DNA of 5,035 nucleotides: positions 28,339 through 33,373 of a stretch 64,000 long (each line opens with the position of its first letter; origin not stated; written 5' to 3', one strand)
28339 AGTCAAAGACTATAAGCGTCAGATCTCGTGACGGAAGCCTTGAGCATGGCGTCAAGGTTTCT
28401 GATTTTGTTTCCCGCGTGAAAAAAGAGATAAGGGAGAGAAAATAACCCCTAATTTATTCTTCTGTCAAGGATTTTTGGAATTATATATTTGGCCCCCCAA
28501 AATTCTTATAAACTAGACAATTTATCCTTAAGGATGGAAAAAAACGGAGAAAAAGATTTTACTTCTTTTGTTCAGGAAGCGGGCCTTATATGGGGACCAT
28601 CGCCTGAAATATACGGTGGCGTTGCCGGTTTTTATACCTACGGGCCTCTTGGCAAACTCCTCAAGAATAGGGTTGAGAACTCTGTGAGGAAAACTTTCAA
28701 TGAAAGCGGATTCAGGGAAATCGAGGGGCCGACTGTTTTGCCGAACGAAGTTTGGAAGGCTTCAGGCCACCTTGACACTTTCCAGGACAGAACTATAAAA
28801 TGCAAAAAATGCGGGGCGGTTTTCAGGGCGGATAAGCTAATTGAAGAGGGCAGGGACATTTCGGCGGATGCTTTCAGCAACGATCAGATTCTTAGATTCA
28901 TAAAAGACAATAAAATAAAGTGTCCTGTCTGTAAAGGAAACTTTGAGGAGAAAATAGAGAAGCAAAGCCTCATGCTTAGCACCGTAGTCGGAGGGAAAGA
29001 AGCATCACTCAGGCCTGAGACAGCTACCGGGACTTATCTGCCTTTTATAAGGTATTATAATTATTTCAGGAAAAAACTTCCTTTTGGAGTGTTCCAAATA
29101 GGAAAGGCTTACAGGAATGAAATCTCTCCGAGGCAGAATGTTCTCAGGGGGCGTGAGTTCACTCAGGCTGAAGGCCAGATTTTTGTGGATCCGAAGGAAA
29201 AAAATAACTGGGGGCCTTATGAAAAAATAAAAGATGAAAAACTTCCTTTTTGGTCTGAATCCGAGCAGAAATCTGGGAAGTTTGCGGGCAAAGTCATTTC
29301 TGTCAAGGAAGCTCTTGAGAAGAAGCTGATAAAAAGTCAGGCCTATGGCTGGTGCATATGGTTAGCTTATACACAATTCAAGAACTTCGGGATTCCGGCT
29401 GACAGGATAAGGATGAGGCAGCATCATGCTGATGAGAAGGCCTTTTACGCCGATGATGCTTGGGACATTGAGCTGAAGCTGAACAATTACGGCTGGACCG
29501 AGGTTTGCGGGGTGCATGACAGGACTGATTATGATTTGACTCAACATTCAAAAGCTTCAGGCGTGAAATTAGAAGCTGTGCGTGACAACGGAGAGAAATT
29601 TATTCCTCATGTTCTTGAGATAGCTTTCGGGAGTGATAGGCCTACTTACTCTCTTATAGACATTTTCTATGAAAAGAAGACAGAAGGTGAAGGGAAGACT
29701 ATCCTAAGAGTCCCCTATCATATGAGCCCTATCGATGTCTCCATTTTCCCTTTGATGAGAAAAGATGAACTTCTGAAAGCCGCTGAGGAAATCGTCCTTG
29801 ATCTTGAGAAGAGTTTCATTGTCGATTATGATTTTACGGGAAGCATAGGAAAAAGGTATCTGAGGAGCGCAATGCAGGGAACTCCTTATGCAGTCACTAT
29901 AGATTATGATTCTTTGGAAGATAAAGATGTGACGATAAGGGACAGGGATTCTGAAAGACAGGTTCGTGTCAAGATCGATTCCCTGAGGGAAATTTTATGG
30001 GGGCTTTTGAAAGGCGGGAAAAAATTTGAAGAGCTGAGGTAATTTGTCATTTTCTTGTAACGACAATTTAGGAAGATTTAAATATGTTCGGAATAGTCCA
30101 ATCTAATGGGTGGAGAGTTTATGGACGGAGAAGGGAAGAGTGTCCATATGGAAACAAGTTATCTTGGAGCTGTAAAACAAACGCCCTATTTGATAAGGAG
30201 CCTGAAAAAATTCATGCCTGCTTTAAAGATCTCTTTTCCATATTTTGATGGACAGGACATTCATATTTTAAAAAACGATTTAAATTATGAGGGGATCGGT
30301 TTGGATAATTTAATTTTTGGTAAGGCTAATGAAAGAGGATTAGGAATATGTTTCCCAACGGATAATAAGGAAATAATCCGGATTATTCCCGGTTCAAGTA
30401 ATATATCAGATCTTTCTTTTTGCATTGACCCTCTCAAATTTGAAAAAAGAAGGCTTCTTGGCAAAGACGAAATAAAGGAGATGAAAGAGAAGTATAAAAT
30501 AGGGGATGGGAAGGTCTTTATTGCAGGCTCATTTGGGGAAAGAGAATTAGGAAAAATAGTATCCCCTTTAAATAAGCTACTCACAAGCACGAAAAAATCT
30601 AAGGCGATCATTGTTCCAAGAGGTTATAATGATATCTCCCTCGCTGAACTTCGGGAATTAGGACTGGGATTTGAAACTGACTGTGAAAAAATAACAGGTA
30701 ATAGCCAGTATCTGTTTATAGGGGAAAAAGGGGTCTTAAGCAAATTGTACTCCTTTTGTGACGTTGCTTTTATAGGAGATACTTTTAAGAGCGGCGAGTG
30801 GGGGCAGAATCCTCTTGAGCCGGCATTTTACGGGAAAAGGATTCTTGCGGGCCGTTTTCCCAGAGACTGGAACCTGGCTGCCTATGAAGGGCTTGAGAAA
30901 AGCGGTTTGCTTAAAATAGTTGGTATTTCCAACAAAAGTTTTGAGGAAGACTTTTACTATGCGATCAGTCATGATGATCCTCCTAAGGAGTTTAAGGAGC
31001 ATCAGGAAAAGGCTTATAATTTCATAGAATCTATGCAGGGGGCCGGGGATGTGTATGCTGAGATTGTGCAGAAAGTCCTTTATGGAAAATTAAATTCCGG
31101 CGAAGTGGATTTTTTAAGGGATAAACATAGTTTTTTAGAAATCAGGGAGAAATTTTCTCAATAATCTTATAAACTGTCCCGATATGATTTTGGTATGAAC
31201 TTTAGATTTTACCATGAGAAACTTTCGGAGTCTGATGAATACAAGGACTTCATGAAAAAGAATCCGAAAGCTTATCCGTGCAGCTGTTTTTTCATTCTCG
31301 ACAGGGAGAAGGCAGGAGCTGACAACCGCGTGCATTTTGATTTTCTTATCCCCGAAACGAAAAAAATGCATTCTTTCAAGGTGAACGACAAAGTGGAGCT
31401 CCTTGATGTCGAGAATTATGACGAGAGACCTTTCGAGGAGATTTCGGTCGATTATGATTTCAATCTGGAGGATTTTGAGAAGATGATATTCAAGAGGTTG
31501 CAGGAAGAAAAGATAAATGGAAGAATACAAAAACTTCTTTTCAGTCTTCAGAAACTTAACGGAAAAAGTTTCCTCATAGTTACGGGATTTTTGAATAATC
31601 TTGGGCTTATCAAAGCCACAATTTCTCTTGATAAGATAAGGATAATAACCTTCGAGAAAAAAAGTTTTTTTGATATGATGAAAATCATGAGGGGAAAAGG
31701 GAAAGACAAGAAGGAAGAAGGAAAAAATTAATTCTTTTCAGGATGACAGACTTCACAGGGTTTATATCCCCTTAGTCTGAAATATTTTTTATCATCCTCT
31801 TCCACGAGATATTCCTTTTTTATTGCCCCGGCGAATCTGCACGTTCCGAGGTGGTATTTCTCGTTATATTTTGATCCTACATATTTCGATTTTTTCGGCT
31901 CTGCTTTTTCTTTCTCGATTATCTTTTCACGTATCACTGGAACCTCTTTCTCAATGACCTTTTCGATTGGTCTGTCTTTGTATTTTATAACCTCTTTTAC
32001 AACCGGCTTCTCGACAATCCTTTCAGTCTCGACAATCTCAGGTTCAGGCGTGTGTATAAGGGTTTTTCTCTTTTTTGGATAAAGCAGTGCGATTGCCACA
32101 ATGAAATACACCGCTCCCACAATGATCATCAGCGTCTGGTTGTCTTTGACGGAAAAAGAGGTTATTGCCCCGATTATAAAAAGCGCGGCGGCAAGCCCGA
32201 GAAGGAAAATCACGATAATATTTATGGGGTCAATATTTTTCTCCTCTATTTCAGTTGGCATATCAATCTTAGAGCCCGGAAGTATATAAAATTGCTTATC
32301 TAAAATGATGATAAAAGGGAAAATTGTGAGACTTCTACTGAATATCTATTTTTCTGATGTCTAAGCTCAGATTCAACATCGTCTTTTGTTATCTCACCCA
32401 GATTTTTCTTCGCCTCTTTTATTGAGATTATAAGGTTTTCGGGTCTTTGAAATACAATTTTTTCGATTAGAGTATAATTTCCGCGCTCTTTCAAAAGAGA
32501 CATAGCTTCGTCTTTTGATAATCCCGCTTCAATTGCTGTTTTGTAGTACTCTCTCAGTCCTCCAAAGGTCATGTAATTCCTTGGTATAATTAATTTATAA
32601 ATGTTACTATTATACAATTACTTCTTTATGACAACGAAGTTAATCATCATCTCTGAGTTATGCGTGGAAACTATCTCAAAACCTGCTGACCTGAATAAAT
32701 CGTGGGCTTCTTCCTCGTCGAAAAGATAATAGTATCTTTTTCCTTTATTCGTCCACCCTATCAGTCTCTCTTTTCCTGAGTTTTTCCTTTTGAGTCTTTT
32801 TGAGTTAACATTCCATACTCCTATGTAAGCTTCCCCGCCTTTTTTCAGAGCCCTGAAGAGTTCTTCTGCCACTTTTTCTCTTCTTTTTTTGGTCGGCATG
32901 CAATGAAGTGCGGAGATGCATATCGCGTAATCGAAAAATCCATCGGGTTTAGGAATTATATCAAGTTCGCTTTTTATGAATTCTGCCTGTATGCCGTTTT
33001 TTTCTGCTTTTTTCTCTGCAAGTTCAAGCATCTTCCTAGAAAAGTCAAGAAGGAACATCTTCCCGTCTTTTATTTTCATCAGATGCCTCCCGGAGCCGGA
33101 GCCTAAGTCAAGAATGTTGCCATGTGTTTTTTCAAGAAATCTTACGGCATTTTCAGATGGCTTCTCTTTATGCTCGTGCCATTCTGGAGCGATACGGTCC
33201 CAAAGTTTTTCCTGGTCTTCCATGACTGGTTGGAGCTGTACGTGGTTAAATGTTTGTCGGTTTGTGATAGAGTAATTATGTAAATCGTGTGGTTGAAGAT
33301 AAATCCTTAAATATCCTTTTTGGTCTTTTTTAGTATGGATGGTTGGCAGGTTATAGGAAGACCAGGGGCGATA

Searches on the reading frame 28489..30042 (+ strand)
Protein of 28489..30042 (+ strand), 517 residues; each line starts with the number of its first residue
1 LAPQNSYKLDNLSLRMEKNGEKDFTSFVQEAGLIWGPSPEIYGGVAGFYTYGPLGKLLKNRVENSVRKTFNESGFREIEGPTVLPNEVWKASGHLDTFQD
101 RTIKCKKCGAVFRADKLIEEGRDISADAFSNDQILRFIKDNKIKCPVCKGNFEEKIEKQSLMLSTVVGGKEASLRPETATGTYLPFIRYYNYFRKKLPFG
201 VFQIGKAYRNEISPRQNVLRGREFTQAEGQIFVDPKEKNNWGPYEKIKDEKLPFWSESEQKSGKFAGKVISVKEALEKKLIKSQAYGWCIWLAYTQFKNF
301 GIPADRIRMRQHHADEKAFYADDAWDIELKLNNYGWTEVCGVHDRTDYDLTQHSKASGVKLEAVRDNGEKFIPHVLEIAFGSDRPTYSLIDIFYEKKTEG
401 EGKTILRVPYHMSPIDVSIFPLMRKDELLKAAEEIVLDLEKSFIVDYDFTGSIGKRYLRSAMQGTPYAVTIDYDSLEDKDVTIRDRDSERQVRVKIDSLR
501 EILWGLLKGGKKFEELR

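Call 19: search_protein_families(library=pfam, proteins=[window:28489-30042:+], max_evalue=0.001)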
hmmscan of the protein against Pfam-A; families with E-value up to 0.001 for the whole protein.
window:28489-30042:+ (517 aa): 2 families
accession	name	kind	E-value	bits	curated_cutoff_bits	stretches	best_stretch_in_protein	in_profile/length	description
PF03129.25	HGTP_anticodon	-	6.5e-16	58.7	21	1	416-503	1-91/94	Anticodon binding domain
PF00587.30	tRNA-synt_2b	-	5.6e-09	36.7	29.3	1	170-237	9-75/179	tRNA synthetase class II core domain (G, H, P, S and T)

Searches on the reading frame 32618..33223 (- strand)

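Call 18: search_protein_families(library=pfam, proteins=[window:32618-33223:-], max_evalue=0.001)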
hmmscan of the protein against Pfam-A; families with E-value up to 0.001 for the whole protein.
window:32618-33223:- (201 aa): 7 families
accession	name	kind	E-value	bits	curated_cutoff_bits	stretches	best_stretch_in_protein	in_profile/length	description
PF13649.12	Methyltransf_25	-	2.5e-18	67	27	1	37-130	1-97/97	Methyltransferase domain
PF13847.12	Methyltransf_31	-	1.2e-16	61.1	27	1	33-170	3-143/145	Methyltransferase domain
PF08241.18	Methyltransf_11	-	2e-15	57.6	21.2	1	38-134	1-95/95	Methyltransferase domain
PF13489.12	Methyltransf_23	-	3e-12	47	27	1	15-186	2-163/164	Methyltransferase domain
PF01209.24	Ubie_methyltran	-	2.5e-11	43.8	20.1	1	31-133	45-150/233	ubiE/COQ5 methyltransferase family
PF08242.18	Methyltransf_12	-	9.7e-11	42.7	30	1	38-130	1-96/98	Methyltransferase domain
PF05175.20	MTS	-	0.00014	22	23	1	29-134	26-138/170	Methyltransferase small domain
